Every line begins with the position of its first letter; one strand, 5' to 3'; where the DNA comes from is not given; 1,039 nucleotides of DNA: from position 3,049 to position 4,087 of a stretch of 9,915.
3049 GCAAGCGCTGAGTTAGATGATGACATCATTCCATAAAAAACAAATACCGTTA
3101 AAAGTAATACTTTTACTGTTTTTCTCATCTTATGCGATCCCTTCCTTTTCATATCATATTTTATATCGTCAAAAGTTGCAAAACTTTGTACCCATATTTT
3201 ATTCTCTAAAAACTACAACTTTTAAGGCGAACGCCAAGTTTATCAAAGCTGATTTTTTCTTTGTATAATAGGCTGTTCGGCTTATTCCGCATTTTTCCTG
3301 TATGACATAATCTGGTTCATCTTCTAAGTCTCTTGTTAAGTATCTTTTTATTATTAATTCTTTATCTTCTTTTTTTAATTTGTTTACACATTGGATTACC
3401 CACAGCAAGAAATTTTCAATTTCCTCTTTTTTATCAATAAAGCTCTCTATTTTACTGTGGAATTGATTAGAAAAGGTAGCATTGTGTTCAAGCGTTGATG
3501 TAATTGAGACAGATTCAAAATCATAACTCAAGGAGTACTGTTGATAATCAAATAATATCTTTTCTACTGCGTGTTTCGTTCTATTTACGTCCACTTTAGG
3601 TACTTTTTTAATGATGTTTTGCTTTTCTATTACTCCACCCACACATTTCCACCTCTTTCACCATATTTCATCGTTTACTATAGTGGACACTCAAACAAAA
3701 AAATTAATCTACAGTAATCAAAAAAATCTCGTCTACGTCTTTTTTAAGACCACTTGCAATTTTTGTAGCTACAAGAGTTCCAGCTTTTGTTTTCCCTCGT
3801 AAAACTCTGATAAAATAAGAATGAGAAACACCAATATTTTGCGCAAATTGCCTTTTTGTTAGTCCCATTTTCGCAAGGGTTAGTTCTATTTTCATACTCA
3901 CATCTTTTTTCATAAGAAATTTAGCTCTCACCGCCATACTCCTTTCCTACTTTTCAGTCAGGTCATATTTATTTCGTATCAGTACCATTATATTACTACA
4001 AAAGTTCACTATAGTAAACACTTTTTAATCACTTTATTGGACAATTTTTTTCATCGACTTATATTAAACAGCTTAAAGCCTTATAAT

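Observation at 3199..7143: Hybrid quorum-sensing switch: a Rap-Phr cassette between an ImmR-like XRE repressor and an orphan ImmA/IrrE-type protease, facing a Cro-like/ArpU operon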

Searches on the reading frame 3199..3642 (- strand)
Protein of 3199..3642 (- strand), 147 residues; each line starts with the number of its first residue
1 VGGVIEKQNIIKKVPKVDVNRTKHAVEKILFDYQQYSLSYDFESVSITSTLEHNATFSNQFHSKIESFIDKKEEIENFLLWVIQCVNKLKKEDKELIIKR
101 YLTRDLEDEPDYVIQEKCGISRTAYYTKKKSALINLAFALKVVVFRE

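Call 4: search_protein_families(library=pfam, proteins=[window:3199-3642:-], max_evalue=0.1)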
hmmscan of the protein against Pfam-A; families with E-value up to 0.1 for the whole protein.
window:3199-3642:- (147 aa): 2 families
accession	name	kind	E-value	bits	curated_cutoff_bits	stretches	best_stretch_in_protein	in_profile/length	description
PF07374.17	DUF1492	-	0.046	14.3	21.5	1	82-136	48-99/100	Protein of unknown function (DUF1492)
PF01099.22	Uteroglobin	-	0.055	14.3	24.8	0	58-99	39-79/90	Uteroglobin family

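Call 5: search_protein_families(library=ncbifam, proteins=[window:3199-3642:-], max_evalue=0.1)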
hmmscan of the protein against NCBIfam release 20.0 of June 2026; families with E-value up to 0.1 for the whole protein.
window:3199-3642:- (147 aa): 3 families
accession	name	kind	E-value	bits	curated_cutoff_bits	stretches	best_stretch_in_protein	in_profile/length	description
TIGR01637.1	phage_arpU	subfamily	4.3e-17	62.6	43.1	1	14-144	2-134/136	ArpU family phage packaging/lysis transcriptional regulator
NF051483.1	PA0613_fam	equivalog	0.00062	20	100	1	85-136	61-110/119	PA0613 family protein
TIGR01636.1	phage_rinA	subfamily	0.089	13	31.9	0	73-105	67-99/134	phage transcriptional regulator, RinA family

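Call 47: search_protein_families(library=phrogs, proteins=[window:3199-3642:-], max_evalue=0.01)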
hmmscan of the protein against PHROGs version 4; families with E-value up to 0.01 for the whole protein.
window:3199-3642:- (147 aa): 3 families
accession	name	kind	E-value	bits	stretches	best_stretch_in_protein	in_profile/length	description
phrog_248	-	transcription regulation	3.4e-22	80.2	1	8-145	7-142/161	transcriptional activator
phrog_8834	-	unknown function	5.2e-08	33.9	1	58-143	19-101/108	-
phrog_36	-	transcription regulation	1.2e-05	26.1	1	63-137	103-184/220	transcriptional regulator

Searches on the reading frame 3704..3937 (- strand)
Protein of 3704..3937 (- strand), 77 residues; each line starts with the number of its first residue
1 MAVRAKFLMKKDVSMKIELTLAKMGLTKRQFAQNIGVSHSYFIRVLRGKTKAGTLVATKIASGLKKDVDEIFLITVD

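Call 4: search_protein_families(library=pfam, proteins=[window:3704-3937:-], max_evalue=0.1)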
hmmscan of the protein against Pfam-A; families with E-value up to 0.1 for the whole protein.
window:3704-3937:- (77 aa): 2 families
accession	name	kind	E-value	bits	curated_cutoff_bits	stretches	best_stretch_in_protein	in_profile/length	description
PF01381.28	HTH_3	-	1.6e-06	28.5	23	1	22-71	6-55/55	Helix-turn-helix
PF13560.12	HTH_31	-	0.00039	21.1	27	1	25-65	14-55/64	Helix-turn-helix domain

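Call 5: search_protein_families(library=ncbifam, proteins=[window:3704-3937:-], max_evalue=0.1)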
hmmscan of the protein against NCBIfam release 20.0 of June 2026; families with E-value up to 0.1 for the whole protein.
window:3704-3937:- (77 aa): 10 families
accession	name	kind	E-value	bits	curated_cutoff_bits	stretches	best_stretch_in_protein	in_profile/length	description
NF038310.1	lysogeny_AimR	equivalog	3.5e-05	23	70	1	19-68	3-52/365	AimR family lysis-lysogeny pheromone receptor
NF006015.0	PRK08154.1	subfamily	0.00034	19.8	204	1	11-71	29-89/314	anaerobic benzoate catabolism transcriptional regulator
TIGR02607.1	antidote_HigA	equivalog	0.00055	19.7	47.7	1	20-66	15-61/81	HigA family addiction module antitoxin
TIGR04111.1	BcepMu_gp16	hypoth_equivalog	0.00076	19.3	34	1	20-54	8-42/55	phage-associated protein, BcepMu gp16 family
NF046032.1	TransRegSlrRBacil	equivalog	0.0074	16.4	250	1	22-72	11-62/149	HTH-type transcriptional regulator SlrR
NF041951.1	phage_RstR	subfamily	0.02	15.2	80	1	18-72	8-62/108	RstR family transcriptional repressor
TIGR02147.1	Fsuc_second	paralog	0.026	14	50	1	26-67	28-70/272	TIGR02147 family protein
NF010465.0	PRK13890.1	equivalog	0.067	13.3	96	1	21-66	14-59/121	conjugal transfer protein TrbA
NF048000.1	ECH1013_TF_S24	equivalog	0.069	13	300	1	15-54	5-44/204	ECH_1013 family putative transcriptional regulator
NF002773.0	PRK02866.1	subfamily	0.07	13.2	150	1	10-71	3-64/147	cyanase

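Call 47: search_protein_families(library=phrogs, proteins=[window:3704-3937:-], max_evalue=0.01)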
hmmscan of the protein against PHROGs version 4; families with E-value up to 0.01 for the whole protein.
window:3704-3937:- (77 aa): 18 families
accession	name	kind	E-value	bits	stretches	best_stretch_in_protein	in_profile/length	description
phrog_4779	-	transcription regulation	1.3e-05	26.7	1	15-52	5-42/98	transcriptional regulator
phrog_8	-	transcription regulation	1.3e-05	25.8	1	16-72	165-216/346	transcriptional regulator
phrog_3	-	transcription regulation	1.4e-05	26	1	9-74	83-148/430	transcriptional repressor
phrog_2328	-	transcription regulation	1.9e-05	25.4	1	6-62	9-65/128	transcriptional repressor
phrog_925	-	DNA, RNA and nucleotide metabolism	3.6e-05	24.4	1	21-69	13-63/67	HTH DNA binding protein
phrog_1728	-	transcription regulation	7.6e-05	22.8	1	14-67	5-58/380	transcriptional regulator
phrog_1373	-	transcription regulation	7.8e-05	23.7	1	17-69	68-120/166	transcriptional regulator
phrog_1468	-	transcription regulation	0.00014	22.4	1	11-64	6-58/67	transcriptional repressor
phrog_3642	-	DNA, RNA and nucleotide metabolism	0.00017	22.5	1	27-74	23-71/79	HTH DNA binding protein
phrog_4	-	transcription regulation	0.00019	21.6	1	9-72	133-192/400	transcriptional repressor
phrog_6831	-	transcription regulation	0.00028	21.8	1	21-51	14-44/68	transcriptional regulator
phrog_8522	-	DNA, RNA and nucleotide metabolism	0.00032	22.1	1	10-56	5-53/71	HTH DNA binding protein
phrog_7241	-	transcription regulation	0.0006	20.9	1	23-70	72-119/122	transcriptional regulator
phrog_3949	-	transcription regulation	0.0012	19.9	1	27-75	28-76/161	transcriptional repressor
phrog_11451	-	transcription regulation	0.002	19.5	1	10-71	3-64/98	CI-like repressor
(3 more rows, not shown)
